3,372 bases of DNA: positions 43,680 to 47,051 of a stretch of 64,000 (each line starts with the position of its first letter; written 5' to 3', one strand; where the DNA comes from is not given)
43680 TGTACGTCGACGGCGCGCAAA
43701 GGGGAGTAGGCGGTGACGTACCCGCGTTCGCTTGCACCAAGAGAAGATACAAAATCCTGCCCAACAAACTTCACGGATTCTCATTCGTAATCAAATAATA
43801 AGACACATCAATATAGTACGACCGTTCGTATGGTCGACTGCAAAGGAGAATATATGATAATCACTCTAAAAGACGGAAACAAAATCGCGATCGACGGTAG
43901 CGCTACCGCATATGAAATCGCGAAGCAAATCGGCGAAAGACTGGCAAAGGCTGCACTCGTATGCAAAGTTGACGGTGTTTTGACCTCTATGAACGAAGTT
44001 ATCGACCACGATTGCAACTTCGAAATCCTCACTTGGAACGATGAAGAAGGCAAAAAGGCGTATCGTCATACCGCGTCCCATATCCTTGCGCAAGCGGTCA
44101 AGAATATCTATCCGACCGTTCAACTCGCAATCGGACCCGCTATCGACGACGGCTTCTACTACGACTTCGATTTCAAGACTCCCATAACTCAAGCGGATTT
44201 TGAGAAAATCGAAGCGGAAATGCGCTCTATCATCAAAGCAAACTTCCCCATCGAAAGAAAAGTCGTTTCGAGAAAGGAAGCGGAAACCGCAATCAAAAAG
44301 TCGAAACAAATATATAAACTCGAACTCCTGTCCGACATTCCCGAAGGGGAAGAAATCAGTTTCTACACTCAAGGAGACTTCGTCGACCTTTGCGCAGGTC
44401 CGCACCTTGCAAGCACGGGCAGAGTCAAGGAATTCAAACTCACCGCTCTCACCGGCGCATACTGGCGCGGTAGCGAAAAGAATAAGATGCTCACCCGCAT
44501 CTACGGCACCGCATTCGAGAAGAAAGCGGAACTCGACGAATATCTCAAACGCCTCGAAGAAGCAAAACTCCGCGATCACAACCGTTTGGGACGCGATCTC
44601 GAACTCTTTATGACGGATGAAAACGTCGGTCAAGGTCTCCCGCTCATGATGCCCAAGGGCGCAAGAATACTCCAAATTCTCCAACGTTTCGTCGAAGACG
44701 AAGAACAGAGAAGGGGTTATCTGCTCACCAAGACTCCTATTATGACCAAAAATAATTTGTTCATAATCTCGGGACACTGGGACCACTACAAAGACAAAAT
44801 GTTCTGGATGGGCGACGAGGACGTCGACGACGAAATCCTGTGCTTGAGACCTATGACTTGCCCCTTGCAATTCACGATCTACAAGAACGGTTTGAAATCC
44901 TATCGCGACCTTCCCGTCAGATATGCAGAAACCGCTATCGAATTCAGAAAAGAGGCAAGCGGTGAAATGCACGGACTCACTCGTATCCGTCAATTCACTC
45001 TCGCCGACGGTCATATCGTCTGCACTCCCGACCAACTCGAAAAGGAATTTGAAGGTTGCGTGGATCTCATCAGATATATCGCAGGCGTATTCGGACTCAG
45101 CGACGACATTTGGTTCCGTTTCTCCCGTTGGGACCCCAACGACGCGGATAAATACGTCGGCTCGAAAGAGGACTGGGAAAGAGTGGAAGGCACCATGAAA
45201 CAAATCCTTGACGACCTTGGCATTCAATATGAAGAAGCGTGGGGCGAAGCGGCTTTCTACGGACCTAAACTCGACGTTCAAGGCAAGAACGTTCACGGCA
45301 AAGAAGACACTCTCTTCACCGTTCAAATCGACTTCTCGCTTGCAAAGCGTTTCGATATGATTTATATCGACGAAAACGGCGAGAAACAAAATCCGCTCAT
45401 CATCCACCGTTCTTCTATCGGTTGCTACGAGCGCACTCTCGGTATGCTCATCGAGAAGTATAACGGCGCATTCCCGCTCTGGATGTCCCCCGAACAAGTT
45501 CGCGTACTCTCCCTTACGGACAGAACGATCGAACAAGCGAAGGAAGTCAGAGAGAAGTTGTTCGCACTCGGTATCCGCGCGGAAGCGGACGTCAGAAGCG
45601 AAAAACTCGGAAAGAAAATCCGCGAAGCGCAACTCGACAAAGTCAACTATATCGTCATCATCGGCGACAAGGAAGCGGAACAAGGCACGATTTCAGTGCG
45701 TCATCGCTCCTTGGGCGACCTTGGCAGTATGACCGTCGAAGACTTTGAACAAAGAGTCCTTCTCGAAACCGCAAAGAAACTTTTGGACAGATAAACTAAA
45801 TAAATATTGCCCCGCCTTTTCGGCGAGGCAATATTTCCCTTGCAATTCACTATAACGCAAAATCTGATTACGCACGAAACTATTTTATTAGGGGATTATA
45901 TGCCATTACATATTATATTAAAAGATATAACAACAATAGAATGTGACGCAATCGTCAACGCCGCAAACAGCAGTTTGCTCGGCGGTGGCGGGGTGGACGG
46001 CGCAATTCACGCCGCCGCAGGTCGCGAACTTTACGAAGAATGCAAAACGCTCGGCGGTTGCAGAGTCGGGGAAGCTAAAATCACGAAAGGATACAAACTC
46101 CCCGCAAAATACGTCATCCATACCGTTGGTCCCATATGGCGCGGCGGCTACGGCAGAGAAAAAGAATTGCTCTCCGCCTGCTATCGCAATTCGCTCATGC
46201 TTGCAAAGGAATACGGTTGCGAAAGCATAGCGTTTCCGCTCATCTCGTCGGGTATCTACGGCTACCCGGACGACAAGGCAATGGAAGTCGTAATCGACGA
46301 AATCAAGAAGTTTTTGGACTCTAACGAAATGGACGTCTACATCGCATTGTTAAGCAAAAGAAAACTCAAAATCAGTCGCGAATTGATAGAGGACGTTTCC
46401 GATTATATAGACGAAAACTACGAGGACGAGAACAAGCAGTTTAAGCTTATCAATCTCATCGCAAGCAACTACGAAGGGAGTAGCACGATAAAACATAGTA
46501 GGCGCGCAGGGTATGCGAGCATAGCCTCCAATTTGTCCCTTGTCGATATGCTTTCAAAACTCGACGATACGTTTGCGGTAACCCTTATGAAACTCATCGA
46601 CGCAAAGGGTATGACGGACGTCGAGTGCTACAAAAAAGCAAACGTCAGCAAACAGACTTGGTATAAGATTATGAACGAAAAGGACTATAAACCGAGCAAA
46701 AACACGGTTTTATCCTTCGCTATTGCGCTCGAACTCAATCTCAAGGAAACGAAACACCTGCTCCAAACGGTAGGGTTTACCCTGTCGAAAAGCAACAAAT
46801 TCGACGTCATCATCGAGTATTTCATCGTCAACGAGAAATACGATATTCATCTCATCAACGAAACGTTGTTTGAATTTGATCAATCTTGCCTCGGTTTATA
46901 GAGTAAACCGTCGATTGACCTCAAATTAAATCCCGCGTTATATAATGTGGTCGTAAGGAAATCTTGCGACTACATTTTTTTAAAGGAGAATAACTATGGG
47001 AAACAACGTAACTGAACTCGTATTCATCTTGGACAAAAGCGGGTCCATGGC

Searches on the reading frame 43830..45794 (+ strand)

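Call 54: search_protein_families(library=pfam, proteins=[window:43830-45794:+])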
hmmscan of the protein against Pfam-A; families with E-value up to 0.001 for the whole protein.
window:43830-45794:+ (654 aa): 4 families
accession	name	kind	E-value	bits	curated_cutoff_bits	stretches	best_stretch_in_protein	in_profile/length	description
PF00587.30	tRNA-synt_2b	-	1.7e-31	110.1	29.3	1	332-544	6-179/179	tRNA synthetase class II core domain (G, H, P, S and T)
PF03129.25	HGTP_anticodon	-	1.9e-20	73.2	21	1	556-643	1-91/94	Anticodon binding domain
PF07973.19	tRNA_SAD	-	2.5e-16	59.8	24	1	176-225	1-44/44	Threonyl and Alanyl tRNA synthetase second additional domain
PF02824.27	TGS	-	1.4e-08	35.1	22.2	1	9-68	1-60/60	TGS domain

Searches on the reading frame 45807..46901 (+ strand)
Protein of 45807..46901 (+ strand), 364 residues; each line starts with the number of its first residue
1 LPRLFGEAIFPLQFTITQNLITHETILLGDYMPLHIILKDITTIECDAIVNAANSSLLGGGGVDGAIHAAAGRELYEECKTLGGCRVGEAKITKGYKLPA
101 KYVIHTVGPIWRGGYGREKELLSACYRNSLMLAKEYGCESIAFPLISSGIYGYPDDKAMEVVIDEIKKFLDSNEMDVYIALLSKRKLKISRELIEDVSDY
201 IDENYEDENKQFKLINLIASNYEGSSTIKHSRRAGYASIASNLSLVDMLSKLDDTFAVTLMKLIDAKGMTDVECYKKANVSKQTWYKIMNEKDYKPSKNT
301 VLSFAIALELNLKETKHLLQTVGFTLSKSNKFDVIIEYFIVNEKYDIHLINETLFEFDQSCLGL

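Call 54: search_protein_families(library=pfam, proteins=[window:45807-46901:+])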
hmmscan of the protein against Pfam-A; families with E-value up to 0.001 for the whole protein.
window:45807-46901:+ (364 aa): 1 family
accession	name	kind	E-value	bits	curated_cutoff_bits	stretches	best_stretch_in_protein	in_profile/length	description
PF01661.27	Macro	-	3.8e-47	159.5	22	1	50-161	1-117/118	Macro domain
